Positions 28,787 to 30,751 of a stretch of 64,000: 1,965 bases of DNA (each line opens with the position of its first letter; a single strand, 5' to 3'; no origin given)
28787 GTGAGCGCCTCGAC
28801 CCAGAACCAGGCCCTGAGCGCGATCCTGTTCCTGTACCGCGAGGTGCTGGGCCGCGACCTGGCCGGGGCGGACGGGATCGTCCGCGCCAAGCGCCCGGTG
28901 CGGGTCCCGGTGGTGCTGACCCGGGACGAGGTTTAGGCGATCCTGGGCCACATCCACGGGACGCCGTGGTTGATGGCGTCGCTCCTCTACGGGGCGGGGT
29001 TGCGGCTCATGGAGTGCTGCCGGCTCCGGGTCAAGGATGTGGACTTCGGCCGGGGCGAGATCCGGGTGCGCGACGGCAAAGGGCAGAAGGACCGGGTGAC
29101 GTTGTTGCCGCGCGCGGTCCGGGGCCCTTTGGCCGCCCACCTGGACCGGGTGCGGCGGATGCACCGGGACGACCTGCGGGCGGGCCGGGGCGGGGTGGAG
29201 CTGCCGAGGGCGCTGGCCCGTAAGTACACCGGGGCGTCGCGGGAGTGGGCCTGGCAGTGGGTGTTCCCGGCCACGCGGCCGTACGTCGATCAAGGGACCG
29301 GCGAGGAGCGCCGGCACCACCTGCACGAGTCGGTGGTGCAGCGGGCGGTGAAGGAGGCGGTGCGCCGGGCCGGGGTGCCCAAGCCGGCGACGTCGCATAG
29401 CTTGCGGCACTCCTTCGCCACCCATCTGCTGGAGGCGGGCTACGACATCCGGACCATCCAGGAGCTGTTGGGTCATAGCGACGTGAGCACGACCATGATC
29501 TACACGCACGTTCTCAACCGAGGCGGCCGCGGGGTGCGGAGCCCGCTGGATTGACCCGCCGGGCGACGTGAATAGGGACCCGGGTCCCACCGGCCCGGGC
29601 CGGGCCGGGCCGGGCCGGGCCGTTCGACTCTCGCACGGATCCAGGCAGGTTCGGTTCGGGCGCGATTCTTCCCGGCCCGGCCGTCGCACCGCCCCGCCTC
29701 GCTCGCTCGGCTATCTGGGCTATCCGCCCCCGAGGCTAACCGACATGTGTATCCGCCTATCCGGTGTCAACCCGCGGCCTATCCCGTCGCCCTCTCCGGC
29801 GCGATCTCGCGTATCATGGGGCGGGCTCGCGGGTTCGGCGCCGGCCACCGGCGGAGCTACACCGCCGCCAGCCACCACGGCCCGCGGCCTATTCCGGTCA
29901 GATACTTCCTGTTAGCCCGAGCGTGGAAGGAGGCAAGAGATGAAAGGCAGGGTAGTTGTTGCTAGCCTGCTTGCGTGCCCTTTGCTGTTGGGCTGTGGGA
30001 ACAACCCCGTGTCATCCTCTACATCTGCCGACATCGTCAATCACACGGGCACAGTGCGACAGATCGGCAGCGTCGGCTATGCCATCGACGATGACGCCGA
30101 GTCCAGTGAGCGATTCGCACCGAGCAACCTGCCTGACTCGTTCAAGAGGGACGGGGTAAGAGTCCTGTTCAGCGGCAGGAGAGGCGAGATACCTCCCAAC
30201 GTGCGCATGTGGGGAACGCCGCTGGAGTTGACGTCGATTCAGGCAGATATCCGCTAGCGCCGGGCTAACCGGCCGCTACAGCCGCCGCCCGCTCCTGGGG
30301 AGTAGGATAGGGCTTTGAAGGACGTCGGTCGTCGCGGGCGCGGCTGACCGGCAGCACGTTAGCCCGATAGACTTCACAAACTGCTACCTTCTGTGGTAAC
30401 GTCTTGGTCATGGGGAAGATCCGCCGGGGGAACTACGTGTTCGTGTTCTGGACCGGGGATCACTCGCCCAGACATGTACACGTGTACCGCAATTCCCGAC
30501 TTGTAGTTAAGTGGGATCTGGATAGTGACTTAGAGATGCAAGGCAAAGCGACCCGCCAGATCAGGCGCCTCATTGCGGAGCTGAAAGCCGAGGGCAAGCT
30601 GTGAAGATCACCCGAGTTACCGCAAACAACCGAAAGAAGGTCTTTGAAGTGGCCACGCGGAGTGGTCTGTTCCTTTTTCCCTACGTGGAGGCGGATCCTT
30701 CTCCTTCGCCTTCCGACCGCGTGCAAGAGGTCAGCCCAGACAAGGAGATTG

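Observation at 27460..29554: NusG paralogue gene co-oriented directly upstream of intI and the array, a possible processive antiterminator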

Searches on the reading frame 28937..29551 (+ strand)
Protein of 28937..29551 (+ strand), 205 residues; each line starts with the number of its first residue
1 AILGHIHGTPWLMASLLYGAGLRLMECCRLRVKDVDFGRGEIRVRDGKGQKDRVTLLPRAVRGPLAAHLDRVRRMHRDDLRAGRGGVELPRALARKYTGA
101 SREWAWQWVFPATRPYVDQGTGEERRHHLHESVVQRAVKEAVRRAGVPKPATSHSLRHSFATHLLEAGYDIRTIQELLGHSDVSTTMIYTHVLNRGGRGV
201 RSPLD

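Call 6: search_protein_families(library=pfam, proteins=[window:28937-29551:+], max_evalue=0.1)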
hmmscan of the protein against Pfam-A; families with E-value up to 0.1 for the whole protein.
window:28937-29551:+ (205 aa): 1 family
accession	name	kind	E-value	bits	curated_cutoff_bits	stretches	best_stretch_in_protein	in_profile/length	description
PF00589.27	Phage_integrase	-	3.6e-37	128.2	27.1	1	12-193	26-169/172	Phage integrase family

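Call 7: search_protein_families(library=ncbifam, proteins=[window:28937-29551:+], max_evalue=0.1)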
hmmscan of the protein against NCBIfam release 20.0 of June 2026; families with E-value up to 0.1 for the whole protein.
window:28937-29551:+ (205 aa): 14 families
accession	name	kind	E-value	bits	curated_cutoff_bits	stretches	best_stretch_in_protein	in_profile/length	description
TIGR02249.1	integrase_gron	subfamily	3.3e-94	315.8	265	1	2-205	110-313/315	integron integrase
NF011946.0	PRK15417.1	equivalog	3.4e-69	233.6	435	1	2-205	125-328/337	integron integrase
NF040815.2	recomb_XerA_Arch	equivalog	2.6e-39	135.4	220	2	124-192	186-254/263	site-specific tyrosine recombinase/integron integrase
TIGR02224.1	recomb_XerC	equivalog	1.4e-37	129.7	335.15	2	125-192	210-277/295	tyrosine recombinase XerC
NF001399.0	PRK00283.1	subfamily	6e-35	120.9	279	1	13-194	139-285/300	tyrosine recombinase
TIGR02225.1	recomb_XerD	equivalog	4e-34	118.3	329.6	2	124-194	206-276/290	site-specific tyrosine recombinase XerD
NF002331.0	PRK01287.1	subfamily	7.1e-27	94.3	371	2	128-192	247-312/365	site-specific tyrosine recombinase XerC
NF003462.0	PRK05084.1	equivalog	1e-17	63.9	267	2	128-195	282-347/360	tyrosine recombinase XerS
NF007370.0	PRK09870.1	subfamily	4.6e-09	36.2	221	1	138-191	125-178/200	tyrosine-type DNA invertase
NF007371.0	PRK09871.1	subfamily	7.6e-09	35.4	222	1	129-191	111-173/198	tyrosine-type DNA invertase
NF040693.1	recomb_GmtY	equivalog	9.9e-07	28.3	340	1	137-191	373-431/441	gamma-mobile-trio recombinase GmtY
NF041502.1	integrase_1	equivalog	5.7e-06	25.3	350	1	136-192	304-360/484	site-specific integrase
NF047926.1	integrase_GmtZ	equivalog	0.011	13.7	600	1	152-192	429-470/784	gamma-mobile-trio integrase GmtZ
NF002685.0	PRK02436.1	equivalog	0.053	13.3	178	0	12-69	116-171/245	site-specific tyrosine recombinase XerD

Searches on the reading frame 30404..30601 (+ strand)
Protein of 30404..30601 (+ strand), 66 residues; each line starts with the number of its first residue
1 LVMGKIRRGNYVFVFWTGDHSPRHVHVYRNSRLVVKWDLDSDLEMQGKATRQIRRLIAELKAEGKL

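Call 92: search_protein_families(library=pfam, proteins=[window:30404-30601:+], max_evalue=0.001)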
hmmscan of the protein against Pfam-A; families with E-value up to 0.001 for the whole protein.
window:30404-30601:+ (66 aa): 1 family
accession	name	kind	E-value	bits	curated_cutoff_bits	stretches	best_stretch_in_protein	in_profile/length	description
PF13711.11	DUF4160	-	9.4e-06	26.2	23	1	11-60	2-52/65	Domain of unknown function (DUF4160)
